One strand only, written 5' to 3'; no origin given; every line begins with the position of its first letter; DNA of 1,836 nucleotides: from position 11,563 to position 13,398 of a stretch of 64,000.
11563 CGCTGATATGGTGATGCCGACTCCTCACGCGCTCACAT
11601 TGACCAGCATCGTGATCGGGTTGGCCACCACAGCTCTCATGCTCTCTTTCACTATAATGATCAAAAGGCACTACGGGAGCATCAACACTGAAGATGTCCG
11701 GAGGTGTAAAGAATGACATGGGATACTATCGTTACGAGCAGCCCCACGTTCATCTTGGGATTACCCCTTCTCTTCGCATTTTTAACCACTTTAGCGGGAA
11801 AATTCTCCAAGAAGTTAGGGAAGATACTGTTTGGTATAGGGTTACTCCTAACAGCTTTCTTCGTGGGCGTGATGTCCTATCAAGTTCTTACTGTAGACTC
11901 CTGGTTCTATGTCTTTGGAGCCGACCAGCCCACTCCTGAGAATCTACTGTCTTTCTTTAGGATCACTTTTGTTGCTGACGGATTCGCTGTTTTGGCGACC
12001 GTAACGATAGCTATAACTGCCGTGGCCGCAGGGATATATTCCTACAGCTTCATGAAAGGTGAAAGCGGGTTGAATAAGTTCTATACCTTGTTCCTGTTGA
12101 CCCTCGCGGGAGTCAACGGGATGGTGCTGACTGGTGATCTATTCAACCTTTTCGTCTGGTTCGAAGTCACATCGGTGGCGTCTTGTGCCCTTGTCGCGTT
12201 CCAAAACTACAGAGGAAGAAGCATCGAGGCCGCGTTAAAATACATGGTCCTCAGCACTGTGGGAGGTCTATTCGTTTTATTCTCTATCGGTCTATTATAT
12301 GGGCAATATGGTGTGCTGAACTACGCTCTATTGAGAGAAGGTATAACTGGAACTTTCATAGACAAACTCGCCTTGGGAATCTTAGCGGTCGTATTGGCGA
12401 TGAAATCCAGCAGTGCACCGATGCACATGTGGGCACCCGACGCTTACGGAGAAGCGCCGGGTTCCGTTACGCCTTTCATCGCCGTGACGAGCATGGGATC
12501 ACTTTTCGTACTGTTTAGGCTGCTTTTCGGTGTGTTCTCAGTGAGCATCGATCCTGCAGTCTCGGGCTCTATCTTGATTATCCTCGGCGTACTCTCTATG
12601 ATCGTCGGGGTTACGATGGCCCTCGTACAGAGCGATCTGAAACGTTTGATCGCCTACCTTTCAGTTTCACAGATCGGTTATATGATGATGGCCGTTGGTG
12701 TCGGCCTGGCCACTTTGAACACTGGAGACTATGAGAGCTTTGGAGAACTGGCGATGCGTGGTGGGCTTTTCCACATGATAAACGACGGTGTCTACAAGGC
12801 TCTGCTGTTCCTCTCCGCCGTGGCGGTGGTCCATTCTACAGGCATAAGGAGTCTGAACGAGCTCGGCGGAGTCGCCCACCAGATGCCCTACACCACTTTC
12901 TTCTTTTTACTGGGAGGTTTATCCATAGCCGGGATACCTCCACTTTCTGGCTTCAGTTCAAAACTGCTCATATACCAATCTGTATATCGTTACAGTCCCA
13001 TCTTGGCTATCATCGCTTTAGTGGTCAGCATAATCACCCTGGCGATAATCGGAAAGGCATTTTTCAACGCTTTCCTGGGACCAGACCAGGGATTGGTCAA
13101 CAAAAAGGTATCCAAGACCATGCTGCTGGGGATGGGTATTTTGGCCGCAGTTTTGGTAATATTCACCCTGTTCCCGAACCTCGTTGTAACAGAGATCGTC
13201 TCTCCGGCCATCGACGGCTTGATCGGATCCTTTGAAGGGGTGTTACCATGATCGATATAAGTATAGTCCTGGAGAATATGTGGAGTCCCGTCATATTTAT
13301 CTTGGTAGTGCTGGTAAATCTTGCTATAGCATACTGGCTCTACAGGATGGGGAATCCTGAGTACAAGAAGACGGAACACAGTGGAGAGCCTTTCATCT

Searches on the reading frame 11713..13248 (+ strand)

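Call 63: search_protein_families(library=pfam, proteins=[window:11713-13248:+], max_evalue=0.0001)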
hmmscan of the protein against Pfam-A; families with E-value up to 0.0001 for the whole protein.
window:11713-13248:+ (512 aa): 1 family
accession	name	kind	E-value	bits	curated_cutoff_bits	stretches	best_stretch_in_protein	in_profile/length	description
PF00361.26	Proton_antipo_M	-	1.3e-51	176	21.5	1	141-442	2-294/294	NADH:quinone oxidoreductase/Mrp antiporter, TM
